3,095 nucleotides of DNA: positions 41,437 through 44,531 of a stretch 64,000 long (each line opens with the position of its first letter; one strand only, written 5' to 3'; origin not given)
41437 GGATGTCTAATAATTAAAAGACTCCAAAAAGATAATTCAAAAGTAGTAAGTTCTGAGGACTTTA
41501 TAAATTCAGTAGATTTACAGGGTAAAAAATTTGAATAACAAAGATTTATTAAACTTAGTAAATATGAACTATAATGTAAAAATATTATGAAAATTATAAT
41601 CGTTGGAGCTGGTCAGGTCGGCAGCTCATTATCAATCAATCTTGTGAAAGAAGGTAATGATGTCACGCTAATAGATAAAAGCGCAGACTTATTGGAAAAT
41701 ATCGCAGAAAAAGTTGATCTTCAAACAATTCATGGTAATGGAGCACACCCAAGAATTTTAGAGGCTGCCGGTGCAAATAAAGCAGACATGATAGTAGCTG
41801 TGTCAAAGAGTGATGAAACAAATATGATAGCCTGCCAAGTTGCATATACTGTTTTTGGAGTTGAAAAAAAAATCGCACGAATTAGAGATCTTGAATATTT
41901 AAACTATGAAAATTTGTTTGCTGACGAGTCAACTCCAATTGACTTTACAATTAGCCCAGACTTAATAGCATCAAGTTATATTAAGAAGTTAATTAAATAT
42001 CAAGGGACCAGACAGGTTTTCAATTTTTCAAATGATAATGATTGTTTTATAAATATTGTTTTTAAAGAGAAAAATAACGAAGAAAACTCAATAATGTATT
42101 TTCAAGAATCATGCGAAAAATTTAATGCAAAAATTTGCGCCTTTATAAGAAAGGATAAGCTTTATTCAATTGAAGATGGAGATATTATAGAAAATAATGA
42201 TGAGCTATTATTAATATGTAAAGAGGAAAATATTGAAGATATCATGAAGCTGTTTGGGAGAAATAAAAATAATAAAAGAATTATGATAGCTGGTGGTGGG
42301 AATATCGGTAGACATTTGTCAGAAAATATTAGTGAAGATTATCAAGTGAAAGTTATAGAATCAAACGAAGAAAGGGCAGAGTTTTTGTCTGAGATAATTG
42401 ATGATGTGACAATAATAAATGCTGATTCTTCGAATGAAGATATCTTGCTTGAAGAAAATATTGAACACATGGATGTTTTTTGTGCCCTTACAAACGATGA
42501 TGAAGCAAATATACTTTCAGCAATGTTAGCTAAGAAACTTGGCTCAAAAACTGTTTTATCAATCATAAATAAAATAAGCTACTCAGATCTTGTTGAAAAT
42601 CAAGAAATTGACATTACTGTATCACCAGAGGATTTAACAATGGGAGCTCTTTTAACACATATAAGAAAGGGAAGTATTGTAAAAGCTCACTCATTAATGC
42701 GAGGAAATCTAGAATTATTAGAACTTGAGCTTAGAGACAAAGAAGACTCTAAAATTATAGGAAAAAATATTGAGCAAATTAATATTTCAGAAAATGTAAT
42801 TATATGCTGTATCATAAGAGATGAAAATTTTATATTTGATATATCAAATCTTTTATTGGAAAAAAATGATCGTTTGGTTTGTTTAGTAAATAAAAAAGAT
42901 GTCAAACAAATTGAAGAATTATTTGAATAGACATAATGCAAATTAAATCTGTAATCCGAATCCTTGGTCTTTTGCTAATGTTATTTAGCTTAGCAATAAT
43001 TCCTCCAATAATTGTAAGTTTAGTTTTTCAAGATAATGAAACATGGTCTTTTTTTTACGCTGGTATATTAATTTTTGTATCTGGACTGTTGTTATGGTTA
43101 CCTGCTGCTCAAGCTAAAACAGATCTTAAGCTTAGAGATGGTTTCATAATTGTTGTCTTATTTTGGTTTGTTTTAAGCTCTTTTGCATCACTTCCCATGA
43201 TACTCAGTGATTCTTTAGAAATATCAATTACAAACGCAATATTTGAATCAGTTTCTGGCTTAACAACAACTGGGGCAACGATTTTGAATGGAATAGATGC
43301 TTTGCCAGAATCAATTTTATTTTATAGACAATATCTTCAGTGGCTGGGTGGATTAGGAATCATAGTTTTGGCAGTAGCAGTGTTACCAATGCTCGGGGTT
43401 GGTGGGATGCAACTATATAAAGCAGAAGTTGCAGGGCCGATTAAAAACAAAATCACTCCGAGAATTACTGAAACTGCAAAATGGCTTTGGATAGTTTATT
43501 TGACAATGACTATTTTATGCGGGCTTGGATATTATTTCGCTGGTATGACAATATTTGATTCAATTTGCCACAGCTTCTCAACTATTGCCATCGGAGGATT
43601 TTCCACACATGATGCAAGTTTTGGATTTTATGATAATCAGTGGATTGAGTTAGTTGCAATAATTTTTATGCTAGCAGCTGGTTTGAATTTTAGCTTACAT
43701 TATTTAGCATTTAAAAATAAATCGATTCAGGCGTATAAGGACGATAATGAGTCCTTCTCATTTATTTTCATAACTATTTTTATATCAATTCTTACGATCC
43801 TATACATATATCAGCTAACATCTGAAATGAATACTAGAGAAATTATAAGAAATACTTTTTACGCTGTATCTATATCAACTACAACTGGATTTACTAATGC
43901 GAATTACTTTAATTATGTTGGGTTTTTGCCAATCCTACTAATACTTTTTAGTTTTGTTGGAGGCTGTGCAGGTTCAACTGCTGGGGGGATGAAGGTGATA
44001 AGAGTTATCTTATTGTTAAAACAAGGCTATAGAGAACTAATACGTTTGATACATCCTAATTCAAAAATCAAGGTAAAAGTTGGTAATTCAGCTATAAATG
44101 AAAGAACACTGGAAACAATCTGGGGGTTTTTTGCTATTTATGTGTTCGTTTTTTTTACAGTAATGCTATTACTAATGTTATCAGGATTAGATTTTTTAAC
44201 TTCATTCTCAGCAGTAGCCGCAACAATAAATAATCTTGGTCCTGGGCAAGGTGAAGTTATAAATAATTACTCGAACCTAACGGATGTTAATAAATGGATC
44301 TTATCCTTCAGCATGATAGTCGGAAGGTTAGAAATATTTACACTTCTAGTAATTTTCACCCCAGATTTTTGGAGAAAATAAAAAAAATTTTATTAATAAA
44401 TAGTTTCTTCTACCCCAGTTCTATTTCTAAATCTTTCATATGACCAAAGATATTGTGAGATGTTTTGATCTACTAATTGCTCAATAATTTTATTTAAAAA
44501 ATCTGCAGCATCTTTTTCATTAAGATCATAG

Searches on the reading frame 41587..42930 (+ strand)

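Call 45: search_protein_families(library=ncbifam, max_evalue=1e-10, proteins=[window:41587-42930:+])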
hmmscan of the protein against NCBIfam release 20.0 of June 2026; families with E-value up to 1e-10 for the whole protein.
window:41587-42930:+ (447 aa): 15 families
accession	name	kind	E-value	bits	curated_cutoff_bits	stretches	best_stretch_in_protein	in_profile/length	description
NF007032.0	PRK09496.1-4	equivalog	2.2e-144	481.8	309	1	1-447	1-451/457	Trk system potassium transporter TrkA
NF007030.0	PRK09496.1-1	equivalog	1.9e-133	445.5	371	1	1-447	1-452/458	Trk system potassium transporter TrkA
NF007031.0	PRK09496.1-2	equivalog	6.2e-119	398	289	1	1-446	1-451/458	Trk system potassium transporter TrkA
NF007039.0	PRK09496.3-2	equivalog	1.2e-104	350.6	293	1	1-447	1-445/446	Trk system potassium transporter TrkA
NF007041.0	PRK09496.3-4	equivalog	4.6e-87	292.6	386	1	1-447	1-444/450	Trk system potassium transporter TrkA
NF007033.0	PRK09496.1-5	equivalog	5.8e-78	262.9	338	1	1-446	1-447/449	Trk system potassium transporter TrkA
NF007038.0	PRK09496.2-6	equivalog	2.3e-73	247.5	374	1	1-446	1-444/445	Trk system potassium transporter TrkA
NF007034.0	PRK09496.2-1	subfamily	5.4e-68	229.9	344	1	1-443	1-442/445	Trk system potassium transporter TrkA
NF007036.0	PRK09496.2-3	subfamily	2.2e-64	217.8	407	1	1-446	1-447/448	Trk system potassium transporter TrkA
NF007037.0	PRK09496.2-4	equivalog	1.6e-62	211.8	445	1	1-446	1-453/454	Trk system potassium transporter TrkA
NF007035.0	PRK09496.2-2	equivalog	3.6e-54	184.2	521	1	1-446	1-449/455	Trk system potassium transporter TrkA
NF007040.0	PRK09496.3-3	equivalog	7.8e-54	182.9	455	1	2-447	5-462/462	Trk system potassium transporter TrkA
NF007043.0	PRK09496.3-6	equivalog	1e-49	169.5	384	1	1-442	1-440/445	Trk system potassium transporter TrkA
NF007042.0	PRK09496.3-5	equivalog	3.6e-35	121.5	467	1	1-414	1-429/466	Trk system potassium transporter TrkA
NF007828.0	PRK10537.1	equivalog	8.9e-11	41.4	425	0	3-105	253-352/403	voltage-gated potassium channel protein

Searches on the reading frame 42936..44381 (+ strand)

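Call 45: search_protein_families(library=ncbifam, max_evalue=1e-10, proteins=[window:42936-44381:+])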
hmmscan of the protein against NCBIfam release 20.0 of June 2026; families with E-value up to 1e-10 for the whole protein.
window:42936-44381:+ (481 aa): 2 families
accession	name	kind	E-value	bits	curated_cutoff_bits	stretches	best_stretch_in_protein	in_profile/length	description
NF008020.0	PRK10750.1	equivalog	1.4e-167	558.7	866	1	1-481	1-483/483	Trk system potassium transporter TrkH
TIGR00933.1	2a38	subfamily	6.5e-106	354.7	331.15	1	84-464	2-391/391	TrkH family potassium uptake protein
